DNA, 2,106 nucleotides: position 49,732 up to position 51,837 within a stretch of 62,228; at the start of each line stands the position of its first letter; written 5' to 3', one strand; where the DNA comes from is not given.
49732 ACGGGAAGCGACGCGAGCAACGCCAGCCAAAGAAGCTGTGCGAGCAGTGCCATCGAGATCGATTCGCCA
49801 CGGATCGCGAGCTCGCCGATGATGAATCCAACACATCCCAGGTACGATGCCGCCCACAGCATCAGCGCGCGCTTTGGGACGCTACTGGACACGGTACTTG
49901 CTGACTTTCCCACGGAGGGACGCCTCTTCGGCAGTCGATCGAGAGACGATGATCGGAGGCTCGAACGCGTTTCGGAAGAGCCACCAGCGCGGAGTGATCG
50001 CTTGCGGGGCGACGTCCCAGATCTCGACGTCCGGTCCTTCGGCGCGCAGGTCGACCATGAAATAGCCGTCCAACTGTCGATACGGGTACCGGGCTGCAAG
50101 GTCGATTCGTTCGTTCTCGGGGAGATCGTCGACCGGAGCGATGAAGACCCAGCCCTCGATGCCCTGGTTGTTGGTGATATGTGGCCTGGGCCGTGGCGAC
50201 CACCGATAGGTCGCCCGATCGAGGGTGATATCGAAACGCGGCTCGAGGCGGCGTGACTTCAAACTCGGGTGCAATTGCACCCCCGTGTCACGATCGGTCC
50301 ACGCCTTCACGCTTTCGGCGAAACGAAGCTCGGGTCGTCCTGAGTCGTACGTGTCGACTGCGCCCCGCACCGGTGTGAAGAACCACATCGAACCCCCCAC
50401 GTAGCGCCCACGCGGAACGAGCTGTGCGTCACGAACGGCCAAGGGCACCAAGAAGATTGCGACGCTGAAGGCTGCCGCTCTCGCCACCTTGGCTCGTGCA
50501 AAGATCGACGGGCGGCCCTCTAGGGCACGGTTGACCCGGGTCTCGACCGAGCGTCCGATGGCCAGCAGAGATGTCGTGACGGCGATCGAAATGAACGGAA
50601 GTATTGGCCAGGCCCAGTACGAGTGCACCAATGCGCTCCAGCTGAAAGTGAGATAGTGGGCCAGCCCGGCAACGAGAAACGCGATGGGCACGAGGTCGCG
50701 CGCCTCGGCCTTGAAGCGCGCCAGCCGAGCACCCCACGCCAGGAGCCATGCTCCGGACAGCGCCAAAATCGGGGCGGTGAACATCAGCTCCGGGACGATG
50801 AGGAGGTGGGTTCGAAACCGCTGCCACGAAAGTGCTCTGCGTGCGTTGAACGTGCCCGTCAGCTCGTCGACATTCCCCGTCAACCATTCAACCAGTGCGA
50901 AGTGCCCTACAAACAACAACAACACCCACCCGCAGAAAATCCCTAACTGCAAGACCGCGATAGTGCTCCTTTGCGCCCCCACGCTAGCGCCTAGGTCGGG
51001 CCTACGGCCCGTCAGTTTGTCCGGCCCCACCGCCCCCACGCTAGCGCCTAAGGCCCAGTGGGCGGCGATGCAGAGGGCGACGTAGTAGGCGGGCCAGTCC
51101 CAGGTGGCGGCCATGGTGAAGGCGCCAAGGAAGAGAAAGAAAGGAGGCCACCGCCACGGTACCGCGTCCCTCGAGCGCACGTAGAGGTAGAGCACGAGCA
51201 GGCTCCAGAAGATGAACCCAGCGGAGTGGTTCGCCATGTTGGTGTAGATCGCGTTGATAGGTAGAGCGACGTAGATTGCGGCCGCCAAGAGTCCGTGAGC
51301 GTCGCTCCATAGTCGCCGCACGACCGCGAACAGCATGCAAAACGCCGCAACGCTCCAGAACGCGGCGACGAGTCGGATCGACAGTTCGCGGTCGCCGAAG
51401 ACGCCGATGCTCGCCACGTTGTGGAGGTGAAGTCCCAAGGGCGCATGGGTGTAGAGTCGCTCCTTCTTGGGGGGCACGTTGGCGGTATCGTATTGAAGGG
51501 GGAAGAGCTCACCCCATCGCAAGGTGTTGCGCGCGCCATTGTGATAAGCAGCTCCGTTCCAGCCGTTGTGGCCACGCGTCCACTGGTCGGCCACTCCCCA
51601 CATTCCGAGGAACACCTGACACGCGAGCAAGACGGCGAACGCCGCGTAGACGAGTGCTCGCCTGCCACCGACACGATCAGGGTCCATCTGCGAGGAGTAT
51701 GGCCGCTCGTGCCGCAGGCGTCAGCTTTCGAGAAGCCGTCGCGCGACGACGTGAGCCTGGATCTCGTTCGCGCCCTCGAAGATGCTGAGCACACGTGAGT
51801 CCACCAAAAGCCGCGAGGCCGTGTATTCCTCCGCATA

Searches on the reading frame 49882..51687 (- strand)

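Call 74: search_protein_families(library=pfam, proteins=[window:49882-51687:-])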
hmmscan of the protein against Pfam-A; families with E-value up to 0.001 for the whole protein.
window:49882-51687:- (601 aa): 1 family
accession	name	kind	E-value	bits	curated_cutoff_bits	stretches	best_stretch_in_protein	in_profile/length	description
PF13231.12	PMT_2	-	1.5e-07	32.2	26.1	1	93-192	13-112/160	Dolichyl-phosphate-mannose-protein mannosyltransferase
